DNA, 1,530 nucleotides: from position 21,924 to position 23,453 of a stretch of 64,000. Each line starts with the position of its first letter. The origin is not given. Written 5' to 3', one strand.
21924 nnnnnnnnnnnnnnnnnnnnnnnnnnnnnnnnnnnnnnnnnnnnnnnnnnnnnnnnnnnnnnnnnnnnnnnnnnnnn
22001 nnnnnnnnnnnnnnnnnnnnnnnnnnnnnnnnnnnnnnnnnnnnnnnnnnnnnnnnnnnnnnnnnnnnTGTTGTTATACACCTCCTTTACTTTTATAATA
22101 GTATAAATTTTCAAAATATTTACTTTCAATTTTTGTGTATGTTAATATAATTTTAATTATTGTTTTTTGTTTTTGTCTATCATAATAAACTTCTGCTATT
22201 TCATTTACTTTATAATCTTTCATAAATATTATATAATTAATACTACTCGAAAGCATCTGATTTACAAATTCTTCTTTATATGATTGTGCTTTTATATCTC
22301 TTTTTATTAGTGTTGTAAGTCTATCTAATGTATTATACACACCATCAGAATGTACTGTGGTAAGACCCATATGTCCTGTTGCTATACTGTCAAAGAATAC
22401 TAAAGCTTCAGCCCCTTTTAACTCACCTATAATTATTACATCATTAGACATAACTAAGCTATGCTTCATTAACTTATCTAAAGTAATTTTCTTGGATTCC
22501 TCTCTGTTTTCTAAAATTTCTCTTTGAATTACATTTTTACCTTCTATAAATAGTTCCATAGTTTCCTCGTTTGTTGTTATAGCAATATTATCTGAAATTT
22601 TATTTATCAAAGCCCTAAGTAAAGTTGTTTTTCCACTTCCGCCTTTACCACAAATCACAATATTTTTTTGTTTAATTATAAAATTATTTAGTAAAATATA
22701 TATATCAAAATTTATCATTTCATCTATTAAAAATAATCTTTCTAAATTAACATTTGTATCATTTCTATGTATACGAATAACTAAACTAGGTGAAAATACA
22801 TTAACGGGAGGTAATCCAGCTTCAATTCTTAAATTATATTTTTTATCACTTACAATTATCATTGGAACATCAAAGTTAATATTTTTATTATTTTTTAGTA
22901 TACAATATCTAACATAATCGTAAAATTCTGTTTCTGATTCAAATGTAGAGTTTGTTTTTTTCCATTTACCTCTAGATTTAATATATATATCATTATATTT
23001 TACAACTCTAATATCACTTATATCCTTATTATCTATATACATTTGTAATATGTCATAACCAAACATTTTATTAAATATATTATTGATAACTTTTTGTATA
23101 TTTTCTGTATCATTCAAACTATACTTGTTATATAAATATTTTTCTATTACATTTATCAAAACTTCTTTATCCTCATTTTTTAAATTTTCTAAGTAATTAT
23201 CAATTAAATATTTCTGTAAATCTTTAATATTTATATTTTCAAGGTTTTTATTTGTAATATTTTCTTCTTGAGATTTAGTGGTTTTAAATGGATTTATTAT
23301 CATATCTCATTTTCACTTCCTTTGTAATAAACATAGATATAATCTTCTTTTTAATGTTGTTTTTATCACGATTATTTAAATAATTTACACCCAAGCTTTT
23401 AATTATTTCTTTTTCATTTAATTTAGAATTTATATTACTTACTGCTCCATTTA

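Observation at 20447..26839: Chimeric secretion-ATPase operon: split VirB4-type ATPase + TadZ/CpaE-like + TadA/CpaF(VirB11)-like + TadB/GspF-like + unknown protein, with no pilin, peptidase, relaxase or coupling protein, embedded among sporulation regulators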

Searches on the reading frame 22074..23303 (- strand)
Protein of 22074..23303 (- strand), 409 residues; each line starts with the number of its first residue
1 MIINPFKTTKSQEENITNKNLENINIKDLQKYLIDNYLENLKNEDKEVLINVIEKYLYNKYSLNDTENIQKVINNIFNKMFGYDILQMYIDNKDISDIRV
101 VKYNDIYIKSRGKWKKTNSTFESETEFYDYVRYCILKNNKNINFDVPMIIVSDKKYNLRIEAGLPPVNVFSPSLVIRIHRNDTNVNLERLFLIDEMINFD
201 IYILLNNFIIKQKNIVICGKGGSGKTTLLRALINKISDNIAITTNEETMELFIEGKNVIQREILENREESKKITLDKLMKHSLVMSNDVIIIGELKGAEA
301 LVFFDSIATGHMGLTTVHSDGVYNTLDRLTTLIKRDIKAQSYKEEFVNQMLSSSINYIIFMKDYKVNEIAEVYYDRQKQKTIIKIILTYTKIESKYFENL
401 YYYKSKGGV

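Call 4: search_protein_families(library=pfam, max_evalue=0.1, proteins=[window:22074-23303:-])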
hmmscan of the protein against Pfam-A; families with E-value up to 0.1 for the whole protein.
window:22074-23303:- (409 aa): 31 families (the best 25 are shown)
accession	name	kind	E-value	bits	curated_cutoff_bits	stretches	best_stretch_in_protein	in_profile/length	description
PF00437.27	T2SSE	-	2e-27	96.2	24.9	1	149-359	85-273/370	Type II/IV secretion system protein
PF13401.12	AAA_22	-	4e-05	24.4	27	1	212-294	5-92/130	AAA domain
PF02492.25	cobW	-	9.5e-05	22.5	20.7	1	215-258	3-47/180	CobW/HypB/UreG, nucleotide-binding domain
PF13238.12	AAA_18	-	9.9e-05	23.2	29.4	1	215-292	1-77/128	AAA domain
PF01443.25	Viral_helicase1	-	0.00013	22.3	21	1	215-294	1-67/228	Viral superfamily 1 RNA helicase core domain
PF00005.33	ABC_tran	-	0.00074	20.6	25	1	211-245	10-38/137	ABC transporter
PF01580.24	FtsK_SpoIIIE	-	0.00096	19.1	24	1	210-233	36-60/221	FtsK/SpoIIIE family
PF20720.3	nSTAND3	-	0.0018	18.5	27.2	1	209-239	14-44/155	Novel STAND NTPase 3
PF12775.13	AAA_7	-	0.0024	17.9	25.8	1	199-240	20-61/181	P-loop containing dynein motor region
PF13671.12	AAA_33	-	0.0028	18.4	27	1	215-260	2-46/143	AAA domain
PF13173.12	AAA_14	-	0.0055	17.1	27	1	212-276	2-69/129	AAA domain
PF13555.12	AAA_29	-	0.0061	16.7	27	1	208-234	17-44/61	P-loop containing region of AAA domain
PF09818.15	ABC_ATPase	-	0.0066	15.9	23.2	1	209-240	76-107/283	P-loop domain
PF03193.22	RsgA_GTPase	-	0.0072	16.6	30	1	210-239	104-133/174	RsgA GTPase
PF13521.12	AAA_28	-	0.0077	16.9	27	1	215-271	2-54/164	AAA domain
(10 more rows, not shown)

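Call 5: search_protein_families(library=ncbifam, max_evalue=0.1, proteins=[window:22074-23303:-])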
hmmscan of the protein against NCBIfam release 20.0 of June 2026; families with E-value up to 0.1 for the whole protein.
window:22074-23303:- (409 aa): 38 families (the best 25 are shown)
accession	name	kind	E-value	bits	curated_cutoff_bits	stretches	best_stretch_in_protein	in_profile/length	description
TIGR02788.1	VirB11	equivalog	1.2e-38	132.9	249.95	1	204-374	136-308/308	P-type DNA transfer ATPase VirB11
TIGR03819.1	heli_sec_ATPase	hypoth_equivalog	2.3e-29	102.7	373.15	1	61-332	30-300/340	TadA family conjugal transfer-associated ATPase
TIGR02782.1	TrbB_P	equivalog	6.1e-27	94.7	304.55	1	81-372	10-293/303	P-type conjugative transfer ATPase TrbB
NF010425.0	PRK13851.1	equivalog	2.9e-24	85.6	461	1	191-376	141-328/344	type IV secretion system protein VirB11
NF058587.1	archaellum_moto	equivalog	1.9e-22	79.7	550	1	30-331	96-395/527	archaellum flagellar ATPase motor FlaI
NF010469.0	PRK13894.1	subfamily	2.7e-21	76.3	508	1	192-372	129-307/320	conjugal transfer ATPase TrbB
NF010407.0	PRK13833.1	subfamily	1.2e-19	70.9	499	1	158-342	93-271/323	conjugal transfer protein TrbB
NF041000.1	ATPase_ComGA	equivalog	4.2e-19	68.6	300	1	149-336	73-249/267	competence type IV pilus ATPase ComGA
NF010475.0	PRK13900.1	equivalog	1.2e-18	67.3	389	1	181-380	134-330/333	type IV secretion system ATPase VirB11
TIGR01420.1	pilT_fam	subfamily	2e-14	53.6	319.1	1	204-358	113-262/343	PilT/PilU family type 4a pilus ATPase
NF053672.1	bindosome_BasE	exception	4.1e-14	52.2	1000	1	215-340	273-399/512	bindosome assembly system ATPase subunit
NF007755.0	PRK10436.1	equivalog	6.3e-12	44.9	617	1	152-332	165-335/465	type II secretion system protein GspE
TIGR02533.1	type_II_gspE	equivalog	8.9e-11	41.1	630.25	1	170-331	204-358/486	type II secretion system ATPase GspE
TIGR02538.1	type_IV_pilB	equivalog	3.2e-10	39.2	675.65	1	170-331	277-431/564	type IV-A pilus assembly ATPase PilB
TIGR02525.1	plasmid_TraJ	equivalog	5.7e-10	38.7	368.3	1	204-341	141-281/372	plasmid transfer ATPase TraJ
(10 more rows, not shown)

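Call 25: search_protein_families(library=padloc, max_evalue=0.01, proteins=[window:22074-23303:-])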
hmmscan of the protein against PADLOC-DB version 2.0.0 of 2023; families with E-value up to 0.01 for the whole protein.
window:22074-23303:- (409 aa): 5 families
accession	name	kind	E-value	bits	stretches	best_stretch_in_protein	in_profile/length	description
PDLC00268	PtuA1|PtuA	-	8.3e-07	26.8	1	208-382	21-138/411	AAA ATPase domain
PDLC04140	mad8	-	8e-06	23.6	1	210-269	22-67/314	mads_8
PDLC00304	PtuA1|PtuA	-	0.00055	17.2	1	215-271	42-100/444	AAA ATPase domain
PDLC00269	PtuA1|PtuA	-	0.0014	16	1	215-255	35-75/446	AAA ATPase domain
PDLC03839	LeoA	-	0.0054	13.9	0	214-250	59-96/559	-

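Call 42: search_solved_structures(query=window:22074-23303:-, max_evalue=0.00001)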
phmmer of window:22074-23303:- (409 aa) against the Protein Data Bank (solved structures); distinct sequences matched with E-value up to 0.00001: 19.
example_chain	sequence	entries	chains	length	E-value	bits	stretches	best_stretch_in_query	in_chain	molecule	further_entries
8rkd_E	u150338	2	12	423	6.8e-22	81.5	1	41-359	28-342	Pilus assembly ATPase CpaF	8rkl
8rjf_A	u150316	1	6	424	6.8e-22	81.5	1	41-359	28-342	Pilus assembly ATPase CpaF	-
9e24_A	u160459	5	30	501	1.1e-21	80.9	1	41-359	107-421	CpaF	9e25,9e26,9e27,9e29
2oap_1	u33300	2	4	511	3.4e-17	66.1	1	26-329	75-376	Type II secretion system protein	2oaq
1g6o_A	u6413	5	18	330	7.9e-15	58.3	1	107-365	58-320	CAG-ALPHA | virB11 homolog | Cag-alfa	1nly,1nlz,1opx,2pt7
2gza_A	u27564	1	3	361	8.7e-15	58.1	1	204-380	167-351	Type IV secretion system protein VirB11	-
6bge_A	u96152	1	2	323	9.2e-15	58.1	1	108-365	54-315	VirB11-like protein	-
4ii7_A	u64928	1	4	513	1.6e-13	53.9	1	75-331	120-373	FlaI ATPase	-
4ihq_A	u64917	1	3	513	1.1e-12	51.2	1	75-331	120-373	FlaI ATPase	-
10my_A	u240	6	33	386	7.3e-09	38.6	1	203-340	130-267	PilT/PilU family type 4a pilus ATPase | Twitching motility protein PilT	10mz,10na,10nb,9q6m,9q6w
5zfq_A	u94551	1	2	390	8.7e-09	38.4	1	211-332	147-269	Twitching motility pilus retraction protein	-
6ojx_A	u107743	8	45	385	3.2e-08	36.5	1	215-333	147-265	Twitching motility pilus retraction ATPase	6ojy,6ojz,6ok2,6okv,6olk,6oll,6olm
3jvu_A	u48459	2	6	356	1.4e-07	34.5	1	214-359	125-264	Twitching mobility protein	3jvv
5fl3_A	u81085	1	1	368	2.8e-07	33.5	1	208-330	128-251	PILI RETRACTION PROTEIN PILT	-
6geb_A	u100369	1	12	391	2.2e-06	30.5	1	209-333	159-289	DotB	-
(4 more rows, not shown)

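Call 46: search_dna_similar(query=window:22074-23303:-, collection=plasmids, mode=protein, max_rows=15)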
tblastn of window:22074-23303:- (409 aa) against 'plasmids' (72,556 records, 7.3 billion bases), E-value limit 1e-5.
The search stops at 5000 records and this limit was reached: more records match than are counted here, and every count below describes the 5000 best-scoring records only.
Records with a match: at least 5000; places in all: 5608; records where one place covers at least 80% of the query: 490.
Best place of each record, by identity: <60% 5000.
By first word of the organism name: Escherichia 672; Rhizobium 409; Bacillus 358; Campylobacter 290; Agrobacterium 286; Pseudomonas 204; Xanthomonas 200; Klebsiella 165; Ralstonia 157; Sinorhizobium 148; and 262 more.
By predicted mobility (MOB-suite, as given by PLSDB): conjugative 3037; non-mobilizable 1296; mobilizable 667.
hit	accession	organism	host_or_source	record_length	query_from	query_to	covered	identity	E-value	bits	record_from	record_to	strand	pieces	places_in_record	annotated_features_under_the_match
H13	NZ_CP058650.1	Vallitalea pronyensis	-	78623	3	378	92%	33.2%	1e-35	147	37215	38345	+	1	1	ATPase, T2SS/T4P/T4SS family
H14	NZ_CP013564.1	Rhizobium phaseoli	Phaseolus vulgaris,Whole ...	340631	5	359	87%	28.0%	3e-28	124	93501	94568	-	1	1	CpaF family protein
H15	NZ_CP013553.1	Rhizobium phaseoli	Phaseolus vulgaris,Whole ...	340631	5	359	87%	28.0%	3e-28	124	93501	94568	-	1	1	CpaF family protein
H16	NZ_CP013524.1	Rhizobium phaseoli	Phaseolus vulgaris,Whole ...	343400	5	359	87%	28.0%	3e-28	124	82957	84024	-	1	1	CpaF family protein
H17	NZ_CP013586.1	Rhizobium phaseoli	Phaseolus vulgaris,Whole ...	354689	5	359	87%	28.0%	3e-28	124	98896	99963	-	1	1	CpaF family protein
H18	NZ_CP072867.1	Rhizobium sp. NLR16a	lentil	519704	8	359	86%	28.2%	9e-28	123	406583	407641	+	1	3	CpaF family protein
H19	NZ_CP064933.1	Rhizobium phaseoli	Phaseolus vulgaris,single cell,soil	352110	4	359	87%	27.6%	1e-27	122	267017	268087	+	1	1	CpaF family protein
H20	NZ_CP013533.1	Rhizobium phaseoli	Phaseolus vulgaris,Whole ...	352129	4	359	87%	27.6%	1e-27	122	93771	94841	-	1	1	CpaF family protein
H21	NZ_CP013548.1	Rhizobium phaseoli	Phaseolus vulgaris,Whole ...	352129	4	359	87%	27.6%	1e-27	122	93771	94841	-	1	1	CpaF family protein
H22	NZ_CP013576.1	Rhizobium phaseoli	Phaseolus vulgaris,Whole ...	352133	4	359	87%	27.6%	1e-27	122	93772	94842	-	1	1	CpaF family protein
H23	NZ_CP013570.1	Rhizobium phaseoli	Phaseolus vulgaris,Whole ...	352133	4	359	87%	27.6%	1e-27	122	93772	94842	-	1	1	CpaF family protein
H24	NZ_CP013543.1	Rhizobium phaseoli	Phaseolus vulgaris,Whole ...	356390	4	359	87%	27.6%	1e-27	122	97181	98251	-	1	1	CpaF family protein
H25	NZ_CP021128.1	Rhizobium sp. Kim5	Phaseolus vulgaris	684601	5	359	87%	27.7%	7e-28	123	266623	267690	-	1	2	CpaF family protein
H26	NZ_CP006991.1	Rhizobium etli bv. mimosae str. IE4771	Phaseolus vulgaris,whole organism,nodule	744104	5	359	87%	27.7%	7e-28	123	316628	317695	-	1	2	CpaF family protein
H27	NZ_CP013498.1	Rhizobium sp. N621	Phaseolus vulgaris,Whole ...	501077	5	359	87%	27.7%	9e-28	123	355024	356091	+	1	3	CpaF family protein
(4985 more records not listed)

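Call 48: get_annotated_region(hit=H13, flank=12000)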
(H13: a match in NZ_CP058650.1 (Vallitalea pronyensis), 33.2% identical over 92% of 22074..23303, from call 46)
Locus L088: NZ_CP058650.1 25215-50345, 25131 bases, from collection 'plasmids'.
description: Vallitalea pronyensis strain FatNI3 plasmid pVpro, complete sequence
organism: Vallitalea pronyensis (NCBI taxid 1348613)
taxonomy: Bacteria; Bacillota; Clostridia; Lachnospirales; Vallitaleaceae; Vallitalea; Vallitalea pronyensis
host: -; source: -; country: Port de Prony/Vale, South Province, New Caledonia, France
typing (MOB-suite, as given by PLSDB): non-mobilizable
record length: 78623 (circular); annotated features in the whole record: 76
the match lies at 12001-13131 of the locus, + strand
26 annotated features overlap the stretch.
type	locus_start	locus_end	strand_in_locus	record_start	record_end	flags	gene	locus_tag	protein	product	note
CDS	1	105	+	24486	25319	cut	-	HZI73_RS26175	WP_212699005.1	hypothetical protein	-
CDS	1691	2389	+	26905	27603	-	-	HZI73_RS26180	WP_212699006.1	hypothetical protein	-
CDS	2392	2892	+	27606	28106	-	-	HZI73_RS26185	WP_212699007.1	hypothetical protein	-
CDS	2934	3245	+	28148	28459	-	-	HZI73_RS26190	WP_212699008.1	hypothetical protein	-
CDS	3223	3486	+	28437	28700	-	-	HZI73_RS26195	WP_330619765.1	hypothetical protein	-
CDS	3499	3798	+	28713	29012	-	-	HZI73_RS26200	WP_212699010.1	PrgI family mobile element protein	-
CDS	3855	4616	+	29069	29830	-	-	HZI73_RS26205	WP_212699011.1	hypothetical protein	-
CDS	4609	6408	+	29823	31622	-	-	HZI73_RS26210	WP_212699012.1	ATP-binding protein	-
CDS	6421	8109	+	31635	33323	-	-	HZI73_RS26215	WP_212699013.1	hypothetical protein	-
CDS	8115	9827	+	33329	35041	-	-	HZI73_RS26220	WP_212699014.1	M23 family metallopeptidase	GO:0006508 - proteolysis [Evidence IEA]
CDS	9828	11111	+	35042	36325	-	-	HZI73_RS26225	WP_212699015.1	hypothetical protein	-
CDS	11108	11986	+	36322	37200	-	-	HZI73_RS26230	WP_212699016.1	hypothetical protein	-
CDS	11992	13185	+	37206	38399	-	-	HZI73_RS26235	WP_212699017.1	ATPase, T2SS/T4P/T4SS family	-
CDS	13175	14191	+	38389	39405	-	-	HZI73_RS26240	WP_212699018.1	type II secretion system F family protein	-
CDS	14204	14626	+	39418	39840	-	-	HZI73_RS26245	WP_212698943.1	hypothetical protein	-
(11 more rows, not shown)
